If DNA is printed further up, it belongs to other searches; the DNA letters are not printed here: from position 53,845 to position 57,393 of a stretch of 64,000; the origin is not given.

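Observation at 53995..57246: OmpA-like peptidoglycan-binding domain embedded in a 1083-aa tail protein downstream of the tape measure gene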

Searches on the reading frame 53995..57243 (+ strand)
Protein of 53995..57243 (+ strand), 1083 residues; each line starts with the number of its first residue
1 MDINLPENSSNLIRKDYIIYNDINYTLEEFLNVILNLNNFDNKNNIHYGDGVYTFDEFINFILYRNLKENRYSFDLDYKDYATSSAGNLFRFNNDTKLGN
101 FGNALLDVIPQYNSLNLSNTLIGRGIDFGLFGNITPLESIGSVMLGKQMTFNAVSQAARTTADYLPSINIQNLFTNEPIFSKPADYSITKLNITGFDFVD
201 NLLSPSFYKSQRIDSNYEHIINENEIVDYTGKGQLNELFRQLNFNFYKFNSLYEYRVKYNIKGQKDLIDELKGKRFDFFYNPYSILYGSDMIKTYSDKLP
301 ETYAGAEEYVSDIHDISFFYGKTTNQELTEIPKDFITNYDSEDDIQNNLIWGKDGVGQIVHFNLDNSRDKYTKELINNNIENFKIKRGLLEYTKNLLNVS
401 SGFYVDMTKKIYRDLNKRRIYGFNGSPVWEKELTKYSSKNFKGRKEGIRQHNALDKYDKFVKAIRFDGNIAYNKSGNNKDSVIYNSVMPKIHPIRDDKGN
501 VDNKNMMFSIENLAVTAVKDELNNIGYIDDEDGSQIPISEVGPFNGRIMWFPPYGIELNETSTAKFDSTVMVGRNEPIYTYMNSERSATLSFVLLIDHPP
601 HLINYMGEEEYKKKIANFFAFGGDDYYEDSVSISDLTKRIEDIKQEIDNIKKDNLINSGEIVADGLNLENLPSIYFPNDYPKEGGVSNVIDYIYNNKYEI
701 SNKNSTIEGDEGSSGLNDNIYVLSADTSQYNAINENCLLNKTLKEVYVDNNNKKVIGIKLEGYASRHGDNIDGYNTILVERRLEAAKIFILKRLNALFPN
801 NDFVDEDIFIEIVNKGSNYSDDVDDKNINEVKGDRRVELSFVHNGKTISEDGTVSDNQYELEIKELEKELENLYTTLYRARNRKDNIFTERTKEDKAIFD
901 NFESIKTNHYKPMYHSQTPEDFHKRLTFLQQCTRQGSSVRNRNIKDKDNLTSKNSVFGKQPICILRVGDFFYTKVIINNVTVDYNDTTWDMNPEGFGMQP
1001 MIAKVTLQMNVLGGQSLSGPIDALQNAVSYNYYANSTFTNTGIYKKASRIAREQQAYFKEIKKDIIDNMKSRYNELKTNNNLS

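Call 3: search_protein_families(library=pfam, proteins=[window:53995-57243:+], max_evalue=10)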
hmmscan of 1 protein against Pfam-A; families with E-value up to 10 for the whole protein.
window:53995-57243:+ (1083 aa): 2 families
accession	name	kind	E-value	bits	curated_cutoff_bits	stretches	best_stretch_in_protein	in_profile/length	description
PF01486.22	K-box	-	0.074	13.7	30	1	860-894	39-73/93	K-box region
PF06698.16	DUF1192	-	0.079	13.5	25.5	1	630-651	19-40/58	Protein of unknown function (DUF1192)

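Call 4: search_protein_families(library=phrogs, proteins=[window:53995-57243:+], max_evalue=0.1)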
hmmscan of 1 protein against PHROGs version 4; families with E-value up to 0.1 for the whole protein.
window:53995-57243:+ (1083 aa): 1 family
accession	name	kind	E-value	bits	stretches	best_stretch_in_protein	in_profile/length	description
phrog_12069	-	unknown function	0.037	15.3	0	399-441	20-63/90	-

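Call 8: search_dna_similar(query=window:53995-57243:+, collection=phages, mode=protein, max_rows=30)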
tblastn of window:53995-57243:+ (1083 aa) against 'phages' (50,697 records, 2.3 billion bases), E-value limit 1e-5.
No match.

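Call 9: search_solved_structures(query=window:53995-57243:+, max_evalue=10, show_alignments=3)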
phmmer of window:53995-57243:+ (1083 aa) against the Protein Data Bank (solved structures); distinct sequences matched with E-value up to 10: 0.

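Call 16: find_homologous_proteins(query=window:53995-57243:+, max_evalue=0.001)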
Query window:53995-57243:+ (1083 aa): 25 proteins with E <= 0.001 among 8000 candidates.
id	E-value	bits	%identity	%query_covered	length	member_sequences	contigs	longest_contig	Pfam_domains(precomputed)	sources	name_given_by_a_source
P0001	0.0e+0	2429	100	100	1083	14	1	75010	-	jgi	-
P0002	2.0e-269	915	47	97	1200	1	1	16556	-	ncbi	-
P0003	2.3e-206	706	40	96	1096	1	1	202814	-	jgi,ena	-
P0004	8.1e-189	648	41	91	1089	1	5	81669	-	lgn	-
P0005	7.4e-183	629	40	93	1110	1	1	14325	-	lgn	-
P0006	2.6e-171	590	39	89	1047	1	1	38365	-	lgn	-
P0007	7.8e-171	589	37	91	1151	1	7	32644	-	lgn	-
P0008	3.0e-170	587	37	89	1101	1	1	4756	-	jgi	jgi:hypothetical protein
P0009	7.7e-161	556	37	90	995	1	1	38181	-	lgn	-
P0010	1.7e-158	548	37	93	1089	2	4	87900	-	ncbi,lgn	-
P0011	2.0e-156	541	37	90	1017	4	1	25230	-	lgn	-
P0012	3.9e-131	457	35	88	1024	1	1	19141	-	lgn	-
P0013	1.4e-130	455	34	88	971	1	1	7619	-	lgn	-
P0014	8.8e-119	416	33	89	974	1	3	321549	-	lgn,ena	-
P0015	4.3e-117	411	33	89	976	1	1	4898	-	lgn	-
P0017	2.3e-61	226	30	54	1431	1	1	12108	-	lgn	-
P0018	9.3e-58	214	47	15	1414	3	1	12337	-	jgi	-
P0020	4.5e-51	192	30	53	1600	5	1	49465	-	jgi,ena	jgi:hypothetical protein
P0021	9.6e-50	188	31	29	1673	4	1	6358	-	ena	-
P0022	4.0e-49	186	44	12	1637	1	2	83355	-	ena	-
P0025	4.4e-46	176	41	17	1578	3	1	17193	-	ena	-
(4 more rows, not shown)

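Call 29: find_encoding_contigs(protein=P0014, flank=10000, max_places=2)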
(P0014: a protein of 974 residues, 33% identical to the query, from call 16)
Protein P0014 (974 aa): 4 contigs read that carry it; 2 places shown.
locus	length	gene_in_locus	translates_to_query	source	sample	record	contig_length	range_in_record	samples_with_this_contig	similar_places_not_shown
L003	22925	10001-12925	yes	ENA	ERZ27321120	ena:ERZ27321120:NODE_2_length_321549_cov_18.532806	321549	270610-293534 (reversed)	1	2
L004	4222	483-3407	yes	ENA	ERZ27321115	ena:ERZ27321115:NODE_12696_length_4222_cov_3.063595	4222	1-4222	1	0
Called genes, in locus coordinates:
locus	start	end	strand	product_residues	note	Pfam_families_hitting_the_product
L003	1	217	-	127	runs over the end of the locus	-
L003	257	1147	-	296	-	-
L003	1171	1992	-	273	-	PF00535:Glycos_transf_2 (faint)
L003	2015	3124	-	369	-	-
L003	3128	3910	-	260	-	-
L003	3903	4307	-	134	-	-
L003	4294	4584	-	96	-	-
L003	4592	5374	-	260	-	PF00270:DEAD (faint), PF02562:PhoH, PF13604:AAA_30 (weak), PF13245:AAA_19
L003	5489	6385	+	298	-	PF12322:T4_baseplate (weak)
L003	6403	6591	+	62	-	-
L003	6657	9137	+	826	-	-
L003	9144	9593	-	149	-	PF00075:RNase_H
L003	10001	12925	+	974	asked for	-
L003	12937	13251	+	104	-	-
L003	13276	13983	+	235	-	PF13712:Glyco_tranf_2_5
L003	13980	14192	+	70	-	-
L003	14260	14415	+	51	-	-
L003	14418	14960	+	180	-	PF01541:GIY-YIG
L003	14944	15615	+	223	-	PF00535:Glycos_transf_2 (weak)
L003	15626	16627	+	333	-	PF00535:Glycos_transf_2 (faint)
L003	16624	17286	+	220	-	-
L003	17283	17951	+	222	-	PF13578:Methyltransf_24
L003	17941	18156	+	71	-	-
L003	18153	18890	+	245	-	PF00535:Glycos_transf_2 (weak)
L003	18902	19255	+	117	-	-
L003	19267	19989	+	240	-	PF22882:GT-D-like (faint)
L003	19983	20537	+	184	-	-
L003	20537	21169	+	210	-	PF08241:Methyltransf_11, PF08242:Methyltransf_12, PF13649:Methyltransf_25, PF13847:Methyltransf_31 (weak)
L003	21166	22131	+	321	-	-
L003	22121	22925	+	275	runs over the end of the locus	-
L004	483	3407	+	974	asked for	-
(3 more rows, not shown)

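Call 36: search_protein_families(library=pfam, proteins=[P0017, P0018, P0020, P0021, P0022, P0025], max_evalue=0.1)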
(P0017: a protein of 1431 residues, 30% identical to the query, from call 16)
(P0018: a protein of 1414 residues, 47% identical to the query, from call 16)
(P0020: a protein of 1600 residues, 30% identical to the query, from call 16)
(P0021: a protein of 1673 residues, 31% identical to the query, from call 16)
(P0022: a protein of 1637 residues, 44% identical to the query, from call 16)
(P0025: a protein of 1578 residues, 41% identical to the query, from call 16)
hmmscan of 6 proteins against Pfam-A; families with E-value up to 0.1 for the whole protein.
P0017 (1431 aa): 0 families

P0018 (1414 aa): 2 families
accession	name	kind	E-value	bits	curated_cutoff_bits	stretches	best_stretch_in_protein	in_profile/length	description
PF00691.25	OmpA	-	0.00048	20.8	27.2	1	914-953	28-67/98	OmpA family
PF24592.1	DUF7616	-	0.035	14.5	27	0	550-577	25-52/56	Family of unknown function (DUF7616)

P0020 (1600 aa): 1 family
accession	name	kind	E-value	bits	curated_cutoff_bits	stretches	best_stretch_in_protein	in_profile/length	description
PF07106.19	TBPIP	-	0.017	15.5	22.8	0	994-1023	10-39/62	TBPIP/Hop2 winged helix domain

P0021 (1673 aa): 1 family
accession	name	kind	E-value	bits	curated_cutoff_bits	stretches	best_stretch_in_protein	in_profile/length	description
PF00691.25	OmpA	-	5.1e-05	24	27.2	1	889-943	14-68/98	OmpA family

P0022 (1637 aa): 4 families
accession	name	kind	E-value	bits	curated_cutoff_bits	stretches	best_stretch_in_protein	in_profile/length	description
PF07817.19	GLE1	-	0.003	17.3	24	1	1065-1122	3-60/250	GLE1-like protein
PF20651.3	EXOC6_Sec15_N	-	0.0085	16.5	27.2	1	1046-1124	7-83/170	Exocyst complex component EXOC6/Sec15, N-terminal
PF00691.25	OmpA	-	0.014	16.2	27.2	1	731-795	9-68/98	OmpA family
PF05531.17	NPV_P10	-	0.076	14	29.8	0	1071-1128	12-65/75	Nucleopolyhedrovirus P10 protein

P0025 (1578 aa): 1 family
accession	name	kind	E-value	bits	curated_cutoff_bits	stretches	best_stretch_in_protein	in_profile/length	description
PF12905.13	Glyco_hydro_101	-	0.025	14.4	25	1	481-572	153-244/272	Endo-alpha-N-acetylgalactosaminidase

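Call 38: search_protein_representatives(alignment_id=A1)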
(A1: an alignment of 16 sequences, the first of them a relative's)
Query: 16 sequences, 1057 profile positions. Proteins with E-value up to 0.001 (for the whole library): 1785; up to 1e-10: 1553; up to 1e-30: 1268. The best 150 are listed.
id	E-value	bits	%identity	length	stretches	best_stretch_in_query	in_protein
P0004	0.0e+00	1429.1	-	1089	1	1-1055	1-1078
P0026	0.0e+00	1347.0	-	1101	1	1-1049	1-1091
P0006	0.0e+00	1331.8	-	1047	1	11-1047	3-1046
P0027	0.0e+00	1301.4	-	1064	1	1-1040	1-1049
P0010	0.0e+00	1300.9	-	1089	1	6-1056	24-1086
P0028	0.0e+00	1254.5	-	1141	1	6-1048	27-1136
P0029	0.0e+00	1250.6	-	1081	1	1-1050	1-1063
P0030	0.0e+00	1235.2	-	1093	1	5-1044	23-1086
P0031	0.0e+00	1230.7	-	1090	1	5-1044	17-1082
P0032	0.0e+00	1224.9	-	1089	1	9-1050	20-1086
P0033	0.0e+00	1223.7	-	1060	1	8-1042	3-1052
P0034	0.0e+00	1214.5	-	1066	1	9-1046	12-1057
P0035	0.0e+00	1211.3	-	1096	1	6-1051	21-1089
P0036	0.0e+00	1203.9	-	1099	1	4-1044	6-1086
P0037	0.0e+00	1202.9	-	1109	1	5-1048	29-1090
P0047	0.0e+00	1130.4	-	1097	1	10-1045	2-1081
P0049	0.0e+00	1110.6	-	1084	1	5-1045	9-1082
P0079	3.1e-260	883.3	-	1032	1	11-1045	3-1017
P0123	2.2e-124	433.5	-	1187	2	341-1007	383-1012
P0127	3.6e-122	426.2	-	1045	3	736-1040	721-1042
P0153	2.4e-113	397.0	-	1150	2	340-1012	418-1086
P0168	5.2e-112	392.5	-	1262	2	343-1009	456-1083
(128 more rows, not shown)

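Call 39: search_dna_similar(query=P0021, collection=phages, mode=protein, max_rows=25, max_evalue=0.001)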
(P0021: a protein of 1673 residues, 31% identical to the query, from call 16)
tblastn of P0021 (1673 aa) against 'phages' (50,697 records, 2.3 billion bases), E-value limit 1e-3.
No match.

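Call 42: predict_structure(alignment_id=A1)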
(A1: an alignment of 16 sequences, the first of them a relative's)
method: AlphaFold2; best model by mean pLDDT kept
length: 1083 residues; sequences in the alignment: 16
mean_pLDDT: 46.5   pTM: 0.29
mean pLDDT of the five models: 46.5, 46.1, 44.0, 41.6, 41.1
residues with pLDDT >= 90: 5; 70-90: 138; 50-70: 244; < 50: 696
segments of 3 or more residues with pLDDT < 50: 1-15, 63-176, 178-506, 564-584, 596-602, 616-630, 653-667, 703-713, 848-857, 883-888, 893-908, 912-921, 930-975, 985-1000, 1012-1015, 1020-1061, 1079-1083
pLDDT, mean of each block of 10 residues (from residue 1): 31 51 69 60 64 63 43 30 29 33 33 36 41 40 41 34 35 44 29 32 31 30 38 39 31 37 38 33 33 34 33 34 29 29 28 29 31 27 29 32 32 44 38 38 32 25 25 33 26 40 48 59 63 57 56 57 43 28 53 53 52 49 36 70 80 41 46 83 83 80 41 64 67 69 76 74 66 76 89 77 59 70 57 82 58 46 78 71 49 46 47 45 51 34 31 26 28 50 46 34 63 51 37 26 33 42 55 55 39
secondary structure, 60 per line:
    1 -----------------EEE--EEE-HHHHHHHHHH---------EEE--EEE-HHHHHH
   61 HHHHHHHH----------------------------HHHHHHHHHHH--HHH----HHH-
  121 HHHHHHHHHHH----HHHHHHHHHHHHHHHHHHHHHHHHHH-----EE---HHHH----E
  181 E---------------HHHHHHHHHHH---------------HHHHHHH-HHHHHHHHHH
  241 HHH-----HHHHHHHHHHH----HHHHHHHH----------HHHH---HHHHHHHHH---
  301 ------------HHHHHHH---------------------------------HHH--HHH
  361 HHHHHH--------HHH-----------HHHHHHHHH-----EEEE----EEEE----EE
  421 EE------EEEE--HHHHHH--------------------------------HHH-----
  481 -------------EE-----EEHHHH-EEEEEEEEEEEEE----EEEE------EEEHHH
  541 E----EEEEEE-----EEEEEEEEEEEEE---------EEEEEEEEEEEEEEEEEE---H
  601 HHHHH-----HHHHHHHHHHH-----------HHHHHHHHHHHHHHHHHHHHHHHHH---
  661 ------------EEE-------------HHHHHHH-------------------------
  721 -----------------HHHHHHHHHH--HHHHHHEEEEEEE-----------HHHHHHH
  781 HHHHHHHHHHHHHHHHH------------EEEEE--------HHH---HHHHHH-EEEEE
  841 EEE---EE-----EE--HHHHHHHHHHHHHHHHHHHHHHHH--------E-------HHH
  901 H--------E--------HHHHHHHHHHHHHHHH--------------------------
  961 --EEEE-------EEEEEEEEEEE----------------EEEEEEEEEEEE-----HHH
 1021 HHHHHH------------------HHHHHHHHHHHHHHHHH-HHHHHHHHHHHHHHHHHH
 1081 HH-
elements in order (helices of 4 or more, strands of 3 or more residues): E18-20 E23-25 H27-36 E46-48 E51-53 H55-68 H97-107 H121-131 H136-161 H172-175 H197-207 H223-229 H231-243 H249-259 H264-271 H282-285 H289-297 H313-319 H358-366 H389-397 E403-406 E411-414 E419-422 E429-432 H435-440 H503-506 E508-520 E525-528 E535-537 E546-551 E557-569 E579-596 H600-605 H611-621 H633-657 E673-675 H689-695 H738-747 H750-755 E756-762 H774-797 E810-814 H829-834 E836-843 H858-881 H898-901 H919-934 E963-966 E974-984 E1001-1012 H1018-1026 H1045-1061 H1063-1082

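Call 44: find_homologous_proteins(query=A3, max_evalue=1e-10)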
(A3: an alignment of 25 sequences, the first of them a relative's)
Query A3 (25 sequences) (1083 aa, profile of the alignment): 22 proteins with E <= 1e-10 among 8000 candidates.
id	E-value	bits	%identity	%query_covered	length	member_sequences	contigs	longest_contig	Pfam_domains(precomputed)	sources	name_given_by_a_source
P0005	0.0e+0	1307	40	93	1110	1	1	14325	-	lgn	-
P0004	0.0e+0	1257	41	91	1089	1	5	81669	-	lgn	-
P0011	0.0e+0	1240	37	90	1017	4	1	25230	-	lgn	-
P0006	0.0e+0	1193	39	89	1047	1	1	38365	-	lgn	-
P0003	0.0e+0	1191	40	96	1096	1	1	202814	-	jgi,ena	-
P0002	0.0e+0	1190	47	97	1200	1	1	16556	-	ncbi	-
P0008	0.0e+0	1170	37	89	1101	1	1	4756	-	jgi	jgi:hypothetical protein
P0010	0.0e+0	1152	37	93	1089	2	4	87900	-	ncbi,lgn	-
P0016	0.0e+0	1112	34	88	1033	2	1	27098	-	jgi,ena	-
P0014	0.0e+0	1093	33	89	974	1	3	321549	-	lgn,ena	-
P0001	0.0e+0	1087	100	100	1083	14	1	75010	-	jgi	-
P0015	0.0e+0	1082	33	89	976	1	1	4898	-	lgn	-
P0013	0.0e+0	1021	34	88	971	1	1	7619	-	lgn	-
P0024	0.0e+0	1018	41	14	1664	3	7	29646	-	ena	-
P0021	5.9e-295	1000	31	29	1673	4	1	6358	-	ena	-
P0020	8.9e-272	924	30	53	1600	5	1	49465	-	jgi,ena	jgi:hypothetical protein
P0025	8.7e-248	844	41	17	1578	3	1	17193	-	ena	-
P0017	4.5e-241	822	30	54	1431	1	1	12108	-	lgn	-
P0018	1.7e-233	797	47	15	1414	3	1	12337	-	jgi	-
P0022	3.8e-168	580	44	12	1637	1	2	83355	-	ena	-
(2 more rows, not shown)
